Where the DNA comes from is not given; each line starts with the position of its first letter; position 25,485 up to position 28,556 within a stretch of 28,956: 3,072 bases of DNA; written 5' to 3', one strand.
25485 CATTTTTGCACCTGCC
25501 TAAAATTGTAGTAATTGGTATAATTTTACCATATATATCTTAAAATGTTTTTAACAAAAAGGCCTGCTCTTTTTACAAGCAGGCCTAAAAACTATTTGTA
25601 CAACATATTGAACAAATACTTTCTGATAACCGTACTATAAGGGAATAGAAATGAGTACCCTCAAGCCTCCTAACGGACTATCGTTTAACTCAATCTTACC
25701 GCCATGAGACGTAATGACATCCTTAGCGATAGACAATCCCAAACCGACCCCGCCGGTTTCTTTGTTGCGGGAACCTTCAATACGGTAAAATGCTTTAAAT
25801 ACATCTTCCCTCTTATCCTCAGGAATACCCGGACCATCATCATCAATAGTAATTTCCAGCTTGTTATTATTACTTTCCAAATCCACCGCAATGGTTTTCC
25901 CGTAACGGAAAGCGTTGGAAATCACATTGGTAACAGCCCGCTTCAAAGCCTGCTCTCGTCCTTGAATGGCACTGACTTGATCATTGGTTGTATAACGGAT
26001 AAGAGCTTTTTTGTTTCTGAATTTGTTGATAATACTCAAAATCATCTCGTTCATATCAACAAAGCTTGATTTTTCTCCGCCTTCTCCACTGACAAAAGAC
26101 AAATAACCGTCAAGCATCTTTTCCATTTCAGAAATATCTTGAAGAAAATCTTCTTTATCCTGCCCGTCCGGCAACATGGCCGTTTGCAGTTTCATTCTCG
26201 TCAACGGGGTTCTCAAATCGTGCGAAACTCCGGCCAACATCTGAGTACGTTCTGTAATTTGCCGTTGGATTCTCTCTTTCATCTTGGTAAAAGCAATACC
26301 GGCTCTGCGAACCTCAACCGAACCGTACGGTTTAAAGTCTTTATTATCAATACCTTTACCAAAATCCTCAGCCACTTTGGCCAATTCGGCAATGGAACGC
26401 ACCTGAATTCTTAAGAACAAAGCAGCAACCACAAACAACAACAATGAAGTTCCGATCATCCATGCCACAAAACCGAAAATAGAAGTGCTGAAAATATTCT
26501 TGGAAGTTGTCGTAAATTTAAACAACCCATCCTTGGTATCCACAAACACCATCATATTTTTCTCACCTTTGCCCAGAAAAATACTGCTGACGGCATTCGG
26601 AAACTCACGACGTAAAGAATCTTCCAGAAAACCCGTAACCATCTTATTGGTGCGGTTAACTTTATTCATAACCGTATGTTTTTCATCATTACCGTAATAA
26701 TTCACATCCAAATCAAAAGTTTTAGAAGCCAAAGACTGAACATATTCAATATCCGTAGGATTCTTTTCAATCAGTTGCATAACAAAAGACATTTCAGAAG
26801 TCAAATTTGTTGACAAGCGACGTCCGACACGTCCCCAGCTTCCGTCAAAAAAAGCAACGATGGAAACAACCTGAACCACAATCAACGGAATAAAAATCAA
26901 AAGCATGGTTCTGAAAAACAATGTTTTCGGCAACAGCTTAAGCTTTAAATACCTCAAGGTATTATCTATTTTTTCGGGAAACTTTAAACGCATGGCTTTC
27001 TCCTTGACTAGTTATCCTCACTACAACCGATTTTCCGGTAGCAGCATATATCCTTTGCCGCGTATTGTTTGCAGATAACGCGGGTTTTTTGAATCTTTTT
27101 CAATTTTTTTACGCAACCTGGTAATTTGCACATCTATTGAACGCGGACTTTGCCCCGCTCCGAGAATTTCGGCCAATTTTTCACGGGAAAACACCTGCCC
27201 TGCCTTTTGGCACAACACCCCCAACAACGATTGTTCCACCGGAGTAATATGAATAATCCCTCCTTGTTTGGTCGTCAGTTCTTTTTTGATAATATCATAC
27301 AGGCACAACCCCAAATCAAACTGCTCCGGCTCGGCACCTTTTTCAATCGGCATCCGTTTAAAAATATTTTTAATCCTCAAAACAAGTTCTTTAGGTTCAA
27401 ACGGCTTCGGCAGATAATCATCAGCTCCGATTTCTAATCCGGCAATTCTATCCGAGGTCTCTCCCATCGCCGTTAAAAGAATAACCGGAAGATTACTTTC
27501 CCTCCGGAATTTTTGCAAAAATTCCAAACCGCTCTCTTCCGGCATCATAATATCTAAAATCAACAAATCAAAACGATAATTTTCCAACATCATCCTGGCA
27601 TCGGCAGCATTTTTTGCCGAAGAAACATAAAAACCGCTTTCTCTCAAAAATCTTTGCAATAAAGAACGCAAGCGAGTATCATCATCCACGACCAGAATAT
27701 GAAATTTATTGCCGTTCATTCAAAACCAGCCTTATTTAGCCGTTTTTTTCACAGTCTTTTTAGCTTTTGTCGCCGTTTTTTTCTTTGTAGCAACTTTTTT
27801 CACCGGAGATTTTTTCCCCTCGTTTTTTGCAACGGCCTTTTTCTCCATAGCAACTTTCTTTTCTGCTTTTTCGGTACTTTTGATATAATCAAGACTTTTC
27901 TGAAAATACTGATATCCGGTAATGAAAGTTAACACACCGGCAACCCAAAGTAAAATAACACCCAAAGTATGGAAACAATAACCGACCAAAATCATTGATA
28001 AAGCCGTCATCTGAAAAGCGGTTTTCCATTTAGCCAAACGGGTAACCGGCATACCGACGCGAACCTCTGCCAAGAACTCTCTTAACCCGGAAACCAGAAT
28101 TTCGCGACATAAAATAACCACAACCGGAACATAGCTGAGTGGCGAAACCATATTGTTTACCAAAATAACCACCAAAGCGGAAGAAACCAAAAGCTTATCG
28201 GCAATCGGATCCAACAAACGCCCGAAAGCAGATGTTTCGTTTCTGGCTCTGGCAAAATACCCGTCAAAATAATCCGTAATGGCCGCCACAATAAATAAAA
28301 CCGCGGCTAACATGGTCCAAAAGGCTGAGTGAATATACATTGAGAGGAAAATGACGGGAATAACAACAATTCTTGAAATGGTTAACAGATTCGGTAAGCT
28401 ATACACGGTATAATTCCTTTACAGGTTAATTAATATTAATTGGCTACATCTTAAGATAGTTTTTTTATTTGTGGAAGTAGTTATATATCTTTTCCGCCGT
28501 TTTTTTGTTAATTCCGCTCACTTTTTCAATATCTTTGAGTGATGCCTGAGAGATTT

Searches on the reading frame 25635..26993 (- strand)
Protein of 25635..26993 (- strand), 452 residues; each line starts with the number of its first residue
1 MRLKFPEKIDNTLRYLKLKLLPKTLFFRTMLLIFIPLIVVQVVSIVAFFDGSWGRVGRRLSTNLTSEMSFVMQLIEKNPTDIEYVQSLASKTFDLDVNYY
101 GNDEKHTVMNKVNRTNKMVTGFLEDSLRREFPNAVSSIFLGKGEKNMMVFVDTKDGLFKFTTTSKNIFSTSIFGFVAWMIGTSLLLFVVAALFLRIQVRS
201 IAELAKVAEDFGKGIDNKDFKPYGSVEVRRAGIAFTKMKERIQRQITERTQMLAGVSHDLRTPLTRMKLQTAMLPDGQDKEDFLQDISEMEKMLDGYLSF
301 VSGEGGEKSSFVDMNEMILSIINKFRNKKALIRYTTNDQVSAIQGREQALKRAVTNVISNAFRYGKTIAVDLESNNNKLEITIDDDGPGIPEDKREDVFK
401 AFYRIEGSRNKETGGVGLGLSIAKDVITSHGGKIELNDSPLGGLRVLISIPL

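Call 76: search_protein_families(library=pfam, proteins=[window:25635-26993:-], max_evalue=0.0001)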
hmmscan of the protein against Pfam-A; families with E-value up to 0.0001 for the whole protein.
window:25635-26993:- (452 aa): 3 families
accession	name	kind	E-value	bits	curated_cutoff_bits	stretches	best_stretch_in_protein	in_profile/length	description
PF02518.31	HATPase_c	-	4.1e-25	88.8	26.4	1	346-452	2-109/111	Histidine kinase-, DNA gyrase B-, and HSP90-like ATPase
PF00512.31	HisKA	-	3.3e-09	37.1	26.9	1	249-291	2-47/66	His Kinase A (phospho-acceptor) domain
PF13589.12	HATPase_c_3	-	3.2e-06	27.7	25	1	351-424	4-81/137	Histidine kinase-, DNA gyrase B-, and HSP90-like ATPase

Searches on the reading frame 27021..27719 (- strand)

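Call 76: search_protein_families(library=pfam, proteins=[window:27021-27719:-], max_evalue=0.0001)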
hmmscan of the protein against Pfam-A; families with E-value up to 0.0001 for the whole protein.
window:27021-27719:- (232 aa): 2 families
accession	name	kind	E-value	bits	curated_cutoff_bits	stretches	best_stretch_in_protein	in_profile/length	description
PF00072.30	Response_reg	-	3.7e-31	108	30.2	1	8-116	1-110/111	Response regulator receiver domain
PF00486.34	Trans_reg_C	-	2.7e-19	69.5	26.2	1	156-226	4-77/77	Transcriptional regulatory protein, C terminal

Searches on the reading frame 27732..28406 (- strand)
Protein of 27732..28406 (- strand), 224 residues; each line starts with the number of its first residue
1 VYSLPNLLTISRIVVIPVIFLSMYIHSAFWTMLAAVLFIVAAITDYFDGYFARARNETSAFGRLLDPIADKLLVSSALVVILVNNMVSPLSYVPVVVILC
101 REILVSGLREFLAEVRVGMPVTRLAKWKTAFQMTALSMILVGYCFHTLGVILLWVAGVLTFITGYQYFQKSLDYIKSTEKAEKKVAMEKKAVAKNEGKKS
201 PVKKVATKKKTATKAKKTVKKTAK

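Call 76: search_protein_families(library=pfam, proteins=[window:27732-28406:-], max_evalue=0.0001)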
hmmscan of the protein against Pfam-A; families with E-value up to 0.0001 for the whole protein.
window:27732-28406:- (224 aa): 1 family
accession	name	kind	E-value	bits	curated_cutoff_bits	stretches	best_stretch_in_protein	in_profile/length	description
PF01066.26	CDP-OH_P_transf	-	8.3e-37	127.3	22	1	3-161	2-151/152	CDP-alcohol phosphatidyltransferase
